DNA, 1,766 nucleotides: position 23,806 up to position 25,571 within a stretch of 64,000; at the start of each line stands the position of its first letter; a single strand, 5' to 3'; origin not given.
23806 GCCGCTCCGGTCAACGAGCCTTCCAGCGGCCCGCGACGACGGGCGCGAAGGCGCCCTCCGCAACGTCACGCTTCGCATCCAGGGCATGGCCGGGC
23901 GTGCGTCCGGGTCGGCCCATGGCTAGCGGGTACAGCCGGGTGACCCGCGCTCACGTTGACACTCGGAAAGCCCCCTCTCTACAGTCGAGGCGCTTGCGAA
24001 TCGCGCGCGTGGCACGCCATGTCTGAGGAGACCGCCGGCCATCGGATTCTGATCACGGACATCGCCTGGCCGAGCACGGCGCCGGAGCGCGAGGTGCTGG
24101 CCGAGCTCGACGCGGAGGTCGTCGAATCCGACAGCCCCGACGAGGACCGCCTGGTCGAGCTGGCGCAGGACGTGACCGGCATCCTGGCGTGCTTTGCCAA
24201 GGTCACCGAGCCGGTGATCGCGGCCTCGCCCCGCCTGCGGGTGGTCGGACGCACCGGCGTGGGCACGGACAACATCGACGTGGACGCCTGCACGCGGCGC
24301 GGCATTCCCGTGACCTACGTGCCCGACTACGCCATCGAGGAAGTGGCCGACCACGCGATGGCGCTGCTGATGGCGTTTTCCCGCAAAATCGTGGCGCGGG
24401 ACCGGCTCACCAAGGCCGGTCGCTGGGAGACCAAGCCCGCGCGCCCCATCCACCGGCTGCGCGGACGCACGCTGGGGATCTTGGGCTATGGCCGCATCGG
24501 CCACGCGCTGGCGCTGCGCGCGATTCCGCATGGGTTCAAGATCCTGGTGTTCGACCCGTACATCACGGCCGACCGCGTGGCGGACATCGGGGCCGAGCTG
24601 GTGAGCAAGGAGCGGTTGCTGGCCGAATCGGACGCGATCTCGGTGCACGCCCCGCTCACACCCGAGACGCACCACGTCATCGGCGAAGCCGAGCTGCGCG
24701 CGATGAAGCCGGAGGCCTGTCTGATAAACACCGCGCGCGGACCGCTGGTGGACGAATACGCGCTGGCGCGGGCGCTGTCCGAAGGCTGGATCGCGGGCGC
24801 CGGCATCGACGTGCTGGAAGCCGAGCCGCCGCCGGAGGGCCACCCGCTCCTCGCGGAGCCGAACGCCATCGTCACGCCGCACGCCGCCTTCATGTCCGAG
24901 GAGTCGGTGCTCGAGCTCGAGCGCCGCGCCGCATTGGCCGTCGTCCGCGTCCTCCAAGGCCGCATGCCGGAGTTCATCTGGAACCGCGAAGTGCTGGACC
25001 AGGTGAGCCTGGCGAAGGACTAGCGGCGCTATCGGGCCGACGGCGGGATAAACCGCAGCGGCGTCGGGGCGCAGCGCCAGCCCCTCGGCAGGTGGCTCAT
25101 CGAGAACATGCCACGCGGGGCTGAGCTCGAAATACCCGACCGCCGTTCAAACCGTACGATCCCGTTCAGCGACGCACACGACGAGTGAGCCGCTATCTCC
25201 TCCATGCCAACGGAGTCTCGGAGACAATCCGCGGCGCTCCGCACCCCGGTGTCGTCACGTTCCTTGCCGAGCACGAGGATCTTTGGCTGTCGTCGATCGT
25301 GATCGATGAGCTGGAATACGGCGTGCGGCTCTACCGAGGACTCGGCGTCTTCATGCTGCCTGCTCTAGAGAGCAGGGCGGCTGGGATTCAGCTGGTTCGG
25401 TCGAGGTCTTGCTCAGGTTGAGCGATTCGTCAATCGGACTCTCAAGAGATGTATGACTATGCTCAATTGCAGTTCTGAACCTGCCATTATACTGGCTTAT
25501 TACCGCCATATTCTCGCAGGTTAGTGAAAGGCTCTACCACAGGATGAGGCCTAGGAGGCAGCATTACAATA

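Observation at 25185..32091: Lower-GC defense/mobile island: VapC relic, Gabija-like pair, MazEF-type pair, MITE, IS481 element and an AT-rich nuclease-like ORF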

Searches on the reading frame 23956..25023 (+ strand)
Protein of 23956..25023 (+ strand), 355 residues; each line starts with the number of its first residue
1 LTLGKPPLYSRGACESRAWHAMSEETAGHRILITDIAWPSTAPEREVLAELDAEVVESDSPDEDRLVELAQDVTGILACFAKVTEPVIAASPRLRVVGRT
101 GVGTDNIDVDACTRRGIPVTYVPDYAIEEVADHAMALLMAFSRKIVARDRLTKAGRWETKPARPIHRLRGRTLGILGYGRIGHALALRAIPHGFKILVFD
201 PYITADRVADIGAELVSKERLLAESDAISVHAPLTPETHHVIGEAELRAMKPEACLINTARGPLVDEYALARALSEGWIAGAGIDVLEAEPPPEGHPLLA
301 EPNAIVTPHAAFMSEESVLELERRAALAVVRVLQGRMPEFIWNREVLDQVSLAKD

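Call 5: search_protein_families(library=pfam, proteins=[window:23956-25023:+], max_evalue=0.01)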
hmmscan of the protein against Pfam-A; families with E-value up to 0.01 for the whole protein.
window:23956-25023:+ (355 aa): 5 families
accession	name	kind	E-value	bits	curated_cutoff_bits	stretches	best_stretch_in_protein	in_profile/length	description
PF02826.25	2-Hacid_dh_C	-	6e-60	202.1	25.1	1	135-311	1-178/178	D-isomer specific 2-hydroxyacid dehydrogenase, NAD binding domain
PF00389.36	2-Hacid_dh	-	1.4e-27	96.5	24.6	1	42-339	9-130/134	D-isomer specific 2-hydroxyacid dehydrogenase, catalytic domain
PF22660.2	RS_preATP-grasp-like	-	0.00038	21.2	27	0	172-205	3-36/98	Ribonucleotide synthetase preATP-grasp domain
PF03807.23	F420_oxidored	-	0.00052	21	21.6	0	173-228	2-63/94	NADP oxidoreductase coenzyme F420-dependent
PF03446.21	NAD_binding_2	-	0.0011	19.5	21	1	173-261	2-94/161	NAD binding domain of 6-phosphogluconate dehydrogenase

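Call 19: find_related_loci(query=window:23956-25023:+, collection=genome_contigs, flank=10000)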
Query window:23956-25023:+ (355 aa) in genome_contigs; peptide patterns used: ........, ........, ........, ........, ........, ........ (x = any residue, [..] = any of these).
599 stretches matched a pattern (row limit reached: there are more); 584 encode a relative of the query (tblastn E <= 1e-3); the best 80 are kept; 80 distinct loci.
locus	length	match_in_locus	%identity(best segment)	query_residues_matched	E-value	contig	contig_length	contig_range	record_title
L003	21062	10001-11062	95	1-354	0e+0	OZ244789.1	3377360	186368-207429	MAG: Chloroflexota bacterium isolate ab4077b5-c520-4789-84b5-e4883557eec7 genome assembly, chromosome: 1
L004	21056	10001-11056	93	4-355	0e+0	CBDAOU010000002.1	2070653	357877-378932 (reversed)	MAG: Chloroflexota bacterium isolate 1ab9ed6c-b116-4708-afc9-c8c3060f4704 genome assembly, contig: contig_2, whole genom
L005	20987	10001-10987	77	27-355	3e-160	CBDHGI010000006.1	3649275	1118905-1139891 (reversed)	MAG: Chloroflexota bacterium isolate cca356c8-8f3a-46e1-bc14-440367fe4ecb genome assembly, contig: chromosome_2, whole g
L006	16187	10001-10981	78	29-355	6e-160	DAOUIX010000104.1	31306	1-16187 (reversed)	MAG TPA_asm: Chloroflexota bacterium isolate S29_215 k147_573719, whole genome shotgun sequence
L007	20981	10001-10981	77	29-355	5e-157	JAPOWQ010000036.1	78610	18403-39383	MAG: Chloroflexota bacterium isolate COS2_bin_4 NODE_179_length_78610_cov_23.8054, whole genome shotgun sequence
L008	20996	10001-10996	55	22-352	2e-116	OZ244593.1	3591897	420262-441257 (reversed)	MAG: Chloroflexota bacterium isolate 88f3a034-1e95-44e9-9cba-3f5f03d74490 genome assembly, chromosome: 1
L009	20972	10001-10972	53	25-347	2e-98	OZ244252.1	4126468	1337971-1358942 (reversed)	MAG: uncultured Candidatus Entotheonella sp. isolate 65fe1b67-1d6c-4ee1-a728-c1902880f996 genome assembly, chromosome: 1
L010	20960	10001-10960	53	29-347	1e-96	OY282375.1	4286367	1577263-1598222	MAG: uncultured Candidatus Entotheonella sp. genome assembly, chromosome: 1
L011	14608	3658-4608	45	29-346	2e-79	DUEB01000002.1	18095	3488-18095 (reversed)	MAG TPA_asm: Dehalococcoidia bacterium isolate A89 Contig2, whole genome shotgun sequence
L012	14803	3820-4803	41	25-352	4e-79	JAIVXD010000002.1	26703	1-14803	MAG: Anaerolineales bacterium isolate HYP3_US_12_3 NODE_300_length_26703_cov_1.314156, whole genome shotgun sequence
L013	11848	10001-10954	45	27-338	3e-78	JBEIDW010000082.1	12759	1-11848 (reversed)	MAG: Hyphomicrobiales bacterium isolate Sample-101-S75-bin-52 Sample_101_S75-bin_52-k141_847731, whole genome shotgun se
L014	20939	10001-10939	44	44-354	3e-76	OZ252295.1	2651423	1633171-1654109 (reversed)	MAG: Dehalococcoidia bacterium isolate bb6609b8-c10d-4c51-b0bf-6d14bd0032a3 genome assembly, chromosome: 1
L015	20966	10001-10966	45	35-354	7e-75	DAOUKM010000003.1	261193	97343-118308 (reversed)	MAG TPA_asm: Dehalococcoidia bacterium isolate S5_329 k113_1009199, whole genome shotgun sequence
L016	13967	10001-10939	43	44-354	5e-75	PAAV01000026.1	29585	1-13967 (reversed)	MAG: Chloroflexota bacterium isolate NAT137 MHASMcontig_1424907, whole genome shotgun sequence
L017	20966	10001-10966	44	35-354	5e-74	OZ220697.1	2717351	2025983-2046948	MAG: Dehalococcoidia bacterium isolate 552d0281-56ae-4b1c-9010-7409b7828556 genome assembly, chromosome: 1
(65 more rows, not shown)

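Call 72: search_protein_families(library=pfam, proteins=[L004:11450-12046:+, L003:13496-14485:-, L003:12209-13486:-, L003:12070-13341:+], max_evalue=0.001)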
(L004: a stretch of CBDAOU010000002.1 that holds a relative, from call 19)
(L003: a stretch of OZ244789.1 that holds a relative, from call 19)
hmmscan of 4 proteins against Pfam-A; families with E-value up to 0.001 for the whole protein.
L004:11450-12046:+ (198 aa): 1 family
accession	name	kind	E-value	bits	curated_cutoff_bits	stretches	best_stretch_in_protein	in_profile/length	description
PF01797.21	Y1_Tnp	-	5.6e-05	23.7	23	0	120-179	63-121/121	Transposase IS200 like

L003:13496-14485:- (329 aa): 3 families
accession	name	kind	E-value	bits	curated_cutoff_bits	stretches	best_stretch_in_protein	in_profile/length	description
PF01609.27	DDE_Tnp_1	-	1.5e-29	103.7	23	1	149-320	4-200/200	Transposase DDE domain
PF05598.16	DUF772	-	5.6e-20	71.6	23.1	1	63-136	1-73/74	Transposase domain (DUF772)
PF13612.12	DDE_Tnp_1_3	-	7.8e-06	26.4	27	1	176-237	33-93/155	Transposase DDE domain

L003:12209-13486:- (425 aa): 0 families

L003:12070-13341:+ (423 aa): 0 families

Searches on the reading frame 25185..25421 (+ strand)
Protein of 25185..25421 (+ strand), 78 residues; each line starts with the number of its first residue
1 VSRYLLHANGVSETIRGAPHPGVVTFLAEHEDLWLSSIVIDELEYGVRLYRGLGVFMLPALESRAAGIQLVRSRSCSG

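Call 5: search_protein_families(library=pfam, proteins=[window:25185-25421:+], max_evalue=0.01)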
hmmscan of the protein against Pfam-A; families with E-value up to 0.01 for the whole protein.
window:25185-25421:+ (78 aa): 0 families

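Call 6: search_protein_families(library=padloc, proteins=[window:25185-25421:+], max_evalue=0.01)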
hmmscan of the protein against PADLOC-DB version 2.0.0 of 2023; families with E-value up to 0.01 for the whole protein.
window:25185-25421:+ (78 aa): 0 families

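Call 9: search_solved_structures(query=window:25185-25421:+, max_evalue=1, show_alignments=2)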
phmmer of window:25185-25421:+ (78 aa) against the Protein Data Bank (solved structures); distinct sequences matched with E-value up to 1: 3.
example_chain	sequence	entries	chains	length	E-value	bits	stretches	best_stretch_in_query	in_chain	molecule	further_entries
2h1c_A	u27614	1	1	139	0.022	18.1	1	5-50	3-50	Trafficking protein B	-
2h1o_A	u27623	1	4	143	0.046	17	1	5-50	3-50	Trafficking protein B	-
2bsq_A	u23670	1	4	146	0.049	16.9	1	5-50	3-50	TRAFFICKING PROTEIN B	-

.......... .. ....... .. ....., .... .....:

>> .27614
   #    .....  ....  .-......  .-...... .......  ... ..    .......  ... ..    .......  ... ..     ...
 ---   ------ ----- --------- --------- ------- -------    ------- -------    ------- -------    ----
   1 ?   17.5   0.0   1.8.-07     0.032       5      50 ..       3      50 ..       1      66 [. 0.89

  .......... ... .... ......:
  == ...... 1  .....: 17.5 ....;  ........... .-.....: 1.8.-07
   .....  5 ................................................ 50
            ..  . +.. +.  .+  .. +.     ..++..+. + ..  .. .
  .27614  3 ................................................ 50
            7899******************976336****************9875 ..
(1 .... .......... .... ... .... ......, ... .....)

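Call 11: search_protein_families(library=ncbifam, proteins=[window:25185-25421:+], max_evalue=1)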
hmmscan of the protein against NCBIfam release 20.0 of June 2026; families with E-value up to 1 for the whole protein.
window:25185-25421:+ (78 aa): 1 family
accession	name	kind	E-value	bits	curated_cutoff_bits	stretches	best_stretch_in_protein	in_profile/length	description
NF047863.1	VapCLeptosp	equivalog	0.15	12.4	140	1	4-48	1-46/130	type II toxin-antitoxin system tRNA(fMet)-specific endonuclease VapC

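Call 17: search_protein_families(library=phrogs, proteins=[window:25185-25421:+], max_evalue=1)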
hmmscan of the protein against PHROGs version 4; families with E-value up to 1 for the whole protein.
window:25185-25421:+ (78 aa): 1 family
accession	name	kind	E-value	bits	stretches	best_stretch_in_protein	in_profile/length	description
phrog_13721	-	unknown function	0.0026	19.1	1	2-48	2-50/136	-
